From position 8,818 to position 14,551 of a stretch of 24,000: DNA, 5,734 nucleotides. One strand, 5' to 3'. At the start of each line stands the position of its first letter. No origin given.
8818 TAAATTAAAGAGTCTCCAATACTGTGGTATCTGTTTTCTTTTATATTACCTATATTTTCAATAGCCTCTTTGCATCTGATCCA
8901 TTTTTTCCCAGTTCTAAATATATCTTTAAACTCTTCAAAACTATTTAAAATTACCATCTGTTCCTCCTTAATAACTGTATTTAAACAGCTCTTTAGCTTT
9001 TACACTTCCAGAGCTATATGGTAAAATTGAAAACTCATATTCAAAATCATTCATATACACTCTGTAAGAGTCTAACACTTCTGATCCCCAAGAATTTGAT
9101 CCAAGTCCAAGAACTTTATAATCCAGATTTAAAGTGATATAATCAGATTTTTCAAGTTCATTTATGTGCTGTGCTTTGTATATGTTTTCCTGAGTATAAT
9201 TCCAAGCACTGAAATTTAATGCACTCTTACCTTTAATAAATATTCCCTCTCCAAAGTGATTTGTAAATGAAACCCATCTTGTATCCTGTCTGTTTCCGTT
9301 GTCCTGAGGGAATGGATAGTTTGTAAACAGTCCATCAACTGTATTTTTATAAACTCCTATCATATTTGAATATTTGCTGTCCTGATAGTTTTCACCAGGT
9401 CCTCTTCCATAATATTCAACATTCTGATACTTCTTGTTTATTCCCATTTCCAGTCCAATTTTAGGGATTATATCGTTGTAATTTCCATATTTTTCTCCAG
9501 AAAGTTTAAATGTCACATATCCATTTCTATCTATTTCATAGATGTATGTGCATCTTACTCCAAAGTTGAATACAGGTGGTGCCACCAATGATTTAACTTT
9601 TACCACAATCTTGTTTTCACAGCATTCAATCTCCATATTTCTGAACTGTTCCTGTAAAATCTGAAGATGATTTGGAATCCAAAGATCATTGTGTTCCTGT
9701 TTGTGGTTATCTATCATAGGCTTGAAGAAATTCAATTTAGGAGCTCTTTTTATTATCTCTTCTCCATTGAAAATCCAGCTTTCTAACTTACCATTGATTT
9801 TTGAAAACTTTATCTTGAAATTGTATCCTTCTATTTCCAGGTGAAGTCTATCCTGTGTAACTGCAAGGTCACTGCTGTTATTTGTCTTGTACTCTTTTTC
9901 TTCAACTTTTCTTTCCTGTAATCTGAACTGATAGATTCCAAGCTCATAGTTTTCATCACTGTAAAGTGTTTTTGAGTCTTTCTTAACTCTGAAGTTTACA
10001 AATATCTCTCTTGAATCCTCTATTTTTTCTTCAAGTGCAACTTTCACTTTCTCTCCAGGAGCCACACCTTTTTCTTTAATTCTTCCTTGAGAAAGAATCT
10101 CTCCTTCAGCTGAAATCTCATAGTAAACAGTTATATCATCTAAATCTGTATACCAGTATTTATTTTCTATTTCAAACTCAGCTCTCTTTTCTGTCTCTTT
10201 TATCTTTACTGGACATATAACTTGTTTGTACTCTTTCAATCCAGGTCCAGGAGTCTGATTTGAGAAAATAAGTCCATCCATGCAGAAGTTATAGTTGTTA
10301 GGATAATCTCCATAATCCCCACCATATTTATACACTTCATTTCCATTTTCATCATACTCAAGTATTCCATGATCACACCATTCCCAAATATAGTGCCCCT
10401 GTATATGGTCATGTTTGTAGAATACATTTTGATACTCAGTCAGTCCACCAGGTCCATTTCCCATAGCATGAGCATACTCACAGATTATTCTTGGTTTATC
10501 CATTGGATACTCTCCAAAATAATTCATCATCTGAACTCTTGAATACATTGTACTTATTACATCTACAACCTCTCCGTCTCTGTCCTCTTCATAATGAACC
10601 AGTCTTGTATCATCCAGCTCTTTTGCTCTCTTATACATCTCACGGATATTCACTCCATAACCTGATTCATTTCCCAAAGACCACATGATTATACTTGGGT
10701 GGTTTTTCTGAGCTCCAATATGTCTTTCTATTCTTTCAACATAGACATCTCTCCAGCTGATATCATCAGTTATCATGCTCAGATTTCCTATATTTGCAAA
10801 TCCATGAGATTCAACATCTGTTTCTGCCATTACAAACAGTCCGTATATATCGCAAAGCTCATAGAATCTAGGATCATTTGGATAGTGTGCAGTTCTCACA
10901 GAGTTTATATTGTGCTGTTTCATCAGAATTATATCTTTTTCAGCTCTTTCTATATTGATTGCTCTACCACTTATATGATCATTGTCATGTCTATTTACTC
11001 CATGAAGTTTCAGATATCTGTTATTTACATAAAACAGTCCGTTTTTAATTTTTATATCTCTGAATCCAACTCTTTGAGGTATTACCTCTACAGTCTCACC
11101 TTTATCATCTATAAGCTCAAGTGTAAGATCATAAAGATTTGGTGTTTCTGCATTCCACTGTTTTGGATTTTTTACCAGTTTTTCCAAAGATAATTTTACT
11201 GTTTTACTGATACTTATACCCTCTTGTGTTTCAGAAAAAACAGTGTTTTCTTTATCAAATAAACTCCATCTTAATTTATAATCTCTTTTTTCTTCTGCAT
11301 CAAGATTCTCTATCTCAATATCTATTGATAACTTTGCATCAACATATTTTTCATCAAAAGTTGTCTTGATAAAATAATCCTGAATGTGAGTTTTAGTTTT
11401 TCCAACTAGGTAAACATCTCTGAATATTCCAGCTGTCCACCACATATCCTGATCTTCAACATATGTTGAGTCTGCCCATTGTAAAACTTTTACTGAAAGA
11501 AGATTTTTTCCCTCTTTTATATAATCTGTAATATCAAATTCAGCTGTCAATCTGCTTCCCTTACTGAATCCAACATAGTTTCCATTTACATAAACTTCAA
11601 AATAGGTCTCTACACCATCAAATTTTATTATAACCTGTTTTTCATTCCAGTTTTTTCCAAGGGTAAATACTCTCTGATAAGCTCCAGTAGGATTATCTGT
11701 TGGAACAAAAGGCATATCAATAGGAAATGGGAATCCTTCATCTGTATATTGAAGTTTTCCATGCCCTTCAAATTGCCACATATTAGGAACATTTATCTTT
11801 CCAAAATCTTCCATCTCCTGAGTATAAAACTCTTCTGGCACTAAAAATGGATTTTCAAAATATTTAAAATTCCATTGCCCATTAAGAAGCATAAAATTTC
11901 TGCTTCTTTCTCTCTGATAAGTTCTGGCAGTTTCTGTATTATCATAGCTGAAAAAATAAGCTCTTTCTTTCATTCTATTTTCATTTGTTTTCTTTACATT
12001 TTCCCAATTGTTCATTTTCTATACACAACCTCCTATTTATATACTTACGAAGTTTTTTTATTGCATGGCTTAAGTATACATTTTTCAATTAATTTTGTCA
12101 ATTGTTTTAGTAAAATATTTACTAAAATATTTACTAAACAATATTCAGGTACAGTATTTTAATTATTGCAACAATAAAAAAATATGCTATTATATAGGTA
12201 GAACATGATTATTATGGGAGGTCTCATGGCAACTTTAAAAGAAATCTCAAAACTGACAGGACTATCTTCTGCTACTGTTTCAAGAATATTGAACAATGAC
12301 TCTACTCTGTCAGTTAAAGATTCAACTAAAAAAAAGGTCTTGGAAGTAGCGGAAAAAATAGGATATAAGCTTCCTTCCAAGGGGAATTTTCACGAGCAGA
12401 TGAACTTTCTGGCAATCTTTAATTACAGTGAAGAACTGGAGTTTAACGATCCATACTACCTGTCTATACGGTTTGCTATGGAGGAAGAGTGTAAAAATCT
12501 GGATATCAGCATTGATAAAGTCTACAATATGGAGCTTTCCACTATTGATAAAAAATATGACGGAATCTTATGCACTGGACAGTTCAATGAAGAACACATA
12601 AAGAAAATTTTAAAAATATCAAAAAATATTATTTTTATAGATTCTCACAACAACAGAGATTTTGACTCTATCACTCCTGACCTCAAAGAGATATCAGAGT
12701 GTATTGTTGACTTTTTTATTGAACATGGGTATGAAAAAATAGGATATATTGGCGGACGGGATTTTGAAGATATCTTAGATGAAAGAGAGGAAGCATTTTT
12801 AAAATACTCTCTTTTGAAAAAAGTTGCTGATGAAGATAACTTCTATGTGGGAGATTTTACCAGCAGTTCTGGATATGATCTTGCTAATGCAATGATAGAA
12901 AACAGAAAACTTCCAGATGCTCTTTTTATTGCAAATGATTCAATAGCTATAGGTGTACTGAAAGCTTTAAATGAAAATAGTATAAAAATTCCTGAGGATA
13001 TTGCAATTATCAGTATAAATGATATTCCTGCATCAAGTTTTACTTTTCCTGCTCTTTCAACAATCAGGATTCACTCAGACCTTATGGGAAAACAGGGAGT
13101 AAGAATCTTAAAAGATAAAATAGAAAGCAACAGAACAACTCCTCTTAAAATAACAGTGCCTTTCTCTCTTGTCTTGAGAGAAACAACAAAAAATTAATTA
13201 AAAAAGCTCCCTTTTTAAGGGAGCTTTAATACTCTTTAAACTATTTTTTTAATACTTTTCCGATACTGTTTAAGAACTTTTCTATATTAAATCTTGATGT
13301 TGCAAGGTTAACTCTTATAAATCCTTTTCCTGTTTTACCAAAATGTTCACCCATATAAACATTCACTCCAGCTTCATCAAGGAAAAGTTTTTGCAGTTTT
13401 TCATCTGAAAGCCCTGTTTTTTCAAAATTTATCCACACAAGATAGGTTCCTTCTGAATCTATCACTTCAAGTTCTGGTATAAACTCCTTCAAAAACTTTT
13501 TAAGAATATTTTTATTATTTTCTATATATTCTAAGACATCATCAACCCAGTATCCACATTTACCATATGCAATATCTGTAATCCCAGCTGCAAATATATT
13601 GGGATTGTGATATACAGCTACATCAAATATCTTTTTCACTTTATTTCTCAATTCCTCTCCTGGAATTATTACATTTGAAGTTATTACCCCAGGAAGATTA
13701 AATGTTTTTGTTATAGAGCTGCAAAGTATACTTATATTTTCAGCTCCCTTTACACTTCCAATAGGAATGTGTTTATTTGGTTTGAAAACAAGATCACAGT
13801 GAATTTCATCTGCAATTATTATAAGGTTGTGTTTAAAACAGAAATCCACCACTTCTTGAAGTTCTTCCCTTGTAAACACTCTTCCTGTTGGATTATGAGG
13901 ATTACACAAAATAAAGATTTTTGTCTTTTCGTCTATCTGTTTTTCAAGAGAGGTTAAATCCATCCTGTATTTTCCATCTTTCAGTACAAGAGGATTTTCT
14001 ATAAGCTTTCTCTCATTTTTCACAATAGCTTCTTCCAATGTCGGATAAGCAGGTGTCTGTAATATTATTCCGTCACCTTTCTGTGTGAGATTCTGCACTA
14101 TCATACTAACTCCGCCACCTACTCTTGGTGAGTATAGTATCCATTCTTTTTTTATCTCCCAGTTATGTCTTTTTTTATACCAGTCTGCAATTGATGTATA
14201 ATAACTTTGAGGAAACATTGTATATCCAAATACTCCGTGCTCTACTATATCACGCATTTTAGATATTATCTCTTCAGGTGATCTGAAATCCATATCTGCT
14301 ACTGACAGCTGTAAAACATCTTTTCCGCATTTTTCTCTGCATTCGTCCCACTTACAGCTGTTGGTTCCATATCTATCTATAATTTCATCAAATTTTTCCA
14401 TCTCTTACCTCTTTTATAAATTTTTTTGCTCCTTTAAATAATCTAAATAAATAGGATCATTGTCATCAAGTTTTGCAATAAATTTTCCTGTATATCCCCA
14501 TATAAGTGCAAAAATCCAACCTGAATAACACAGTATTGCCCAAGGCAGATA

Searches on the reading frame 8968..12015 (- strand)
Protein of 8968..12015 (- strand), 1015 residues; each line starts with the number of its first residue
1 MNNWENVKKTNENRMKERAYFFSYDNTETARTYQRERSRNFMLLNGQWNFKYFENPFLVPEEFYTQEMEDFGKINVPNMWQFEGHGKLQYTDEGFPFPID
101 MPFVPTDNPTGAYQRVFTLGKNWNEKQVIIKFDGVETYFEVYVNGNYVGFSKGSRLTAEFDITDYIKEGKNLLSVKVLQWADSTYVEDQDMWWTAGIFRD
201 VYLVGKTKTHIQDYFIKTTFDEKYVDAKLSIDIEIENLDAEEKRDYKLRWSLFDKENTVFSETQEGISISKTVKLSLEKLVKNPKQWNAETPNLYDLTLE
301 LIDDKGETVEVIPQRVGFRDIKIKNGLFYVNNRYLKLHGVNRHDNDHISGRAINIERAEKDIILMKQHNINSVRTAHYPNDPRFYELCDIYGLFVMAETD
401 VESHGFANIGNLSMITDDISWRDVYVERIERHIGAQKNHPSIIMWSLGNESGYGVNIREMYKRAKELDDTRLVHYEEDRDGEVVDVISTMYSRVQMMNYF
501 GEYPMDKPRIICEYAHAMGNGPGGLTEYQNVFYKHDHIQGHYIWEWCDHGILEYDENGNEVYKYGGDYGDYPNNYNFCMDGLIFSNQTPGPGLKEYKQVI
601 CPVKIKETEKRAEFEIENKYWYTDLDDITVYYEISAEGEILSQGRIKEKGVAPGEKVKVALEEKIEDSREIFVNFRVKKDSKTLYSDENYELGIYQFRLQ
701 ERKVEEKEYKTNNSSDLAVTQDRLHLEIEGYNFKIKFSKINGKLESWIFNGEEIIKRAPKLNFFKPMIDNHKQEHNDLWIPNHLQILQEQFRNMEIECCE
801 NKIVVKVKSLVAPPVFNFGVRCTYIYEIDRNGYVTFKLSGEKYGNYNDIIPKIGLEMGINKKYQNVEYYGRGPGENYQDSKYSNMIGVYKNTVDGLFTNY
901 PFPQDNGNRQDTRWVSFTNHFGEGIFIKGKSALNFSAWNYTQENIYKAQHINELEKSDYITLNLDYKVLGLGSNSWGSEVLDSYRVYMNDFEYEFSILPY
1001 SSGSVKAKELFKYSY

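Call 20: search_protein_families(library=pfam, proteins=[window:8968-12015:-])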
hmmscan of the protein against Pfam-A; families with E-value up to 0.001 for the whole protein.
window:8968-12015:- (1015 aa): 6 families
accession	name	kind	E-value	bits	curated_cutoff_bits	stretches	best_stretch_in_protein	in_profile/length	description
PF02836.23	Glyco_hydro_2_C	-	5.3e-114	380.8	21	1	321-605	1-302/302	Glycosyl hydrolases family 2, TIM barrel domain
PF02929.23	Bgal_small_N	-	2.8e-72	243.8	25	1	730-997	2-248/248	Beta galactosidase small chain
PF02837.24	Glyco_hydro_2_N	-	1.8e-49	168.3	28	1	44-204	4-166/169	Glycosyl hydrolases family 2, sugar binding domain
PF00703.27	Glyco_hydro_2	-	6.7e-19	69.1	23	1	209-319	1-109/109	Glycosyl hydrolases family 2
PF16353.11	LacZ_4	-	1.7e-17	63.9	27.3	1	614-700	1-87/87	Beta-galactosidase, domain 4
PF22666.2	Glyco_hydro_2_N2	-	2e-09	38.2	27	1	112-178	51-118/167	Glycosyl hydrolase 2 galactose-binding domain-like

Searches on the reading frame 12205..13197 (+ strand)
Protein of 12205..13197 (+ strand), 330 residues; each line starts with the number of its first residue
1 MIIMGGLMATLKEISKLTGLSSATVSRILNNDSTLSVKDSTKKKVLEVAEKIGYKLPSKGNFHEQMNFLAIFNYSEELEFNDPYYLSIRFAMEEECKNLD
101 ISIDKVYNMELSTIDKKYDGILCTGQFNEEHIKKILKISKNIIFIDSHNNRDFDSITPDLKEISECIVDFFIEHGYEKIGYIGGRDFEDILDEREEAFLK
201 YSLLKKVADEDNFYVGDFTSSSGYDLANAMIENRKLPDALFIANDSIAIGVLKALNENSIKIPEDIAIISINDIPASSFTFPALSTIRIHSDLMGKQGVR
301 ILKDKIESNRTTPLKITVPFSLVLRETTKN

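Call 20: search_protein_families(library=pfam, proteins=[window:12205-13197:+])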
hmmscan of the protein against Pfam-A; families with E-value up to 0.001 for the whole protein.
window:12205-13197:+ (330 aa): 4 families
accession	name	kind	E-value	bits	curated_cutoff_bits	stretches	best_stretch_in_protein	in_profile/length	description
PF13377.12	Peripla_BP_3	-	1.4e-31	110.3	26.5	1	168-328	1-167/167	Periplasmic binding protein-like domain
PF00532.27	Peripla_BP_1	-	1.2e-11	45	22.2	1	81-320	12-275/281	Periplasmic binding proteins and sugar binding domain of LacI family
PF00356.27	LacI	-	1.8e-11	44.1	27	1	10-55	1-44/46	Bacterial regulatory proteins, lacI family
PF13407.12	Peripla_BP_4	-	0.00041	20.4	35.1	1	114-260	52-207/258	Periplasmic binding protein domain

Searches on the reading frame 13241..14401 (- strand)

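Call 20: search_protein_families(library=pfam, proteins=[window:13241-14401:-])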
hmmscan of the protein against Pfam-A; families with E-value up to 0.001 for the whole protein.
window:13241-14401:- (386 aa): 2 families
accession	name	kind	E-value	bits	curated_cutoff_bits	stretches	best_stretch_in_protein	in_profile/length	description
PF00155.27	Aminotran_1_2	-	3.9e-44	151.8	19.7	1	27-380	1-361/361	Aminotransferase class I and II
PF01053.26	Cys_Met_Meta_PP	-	0.00093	18.3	27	0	98-200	80-175/381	Cys/Met metabolism PLP-dependent enzyme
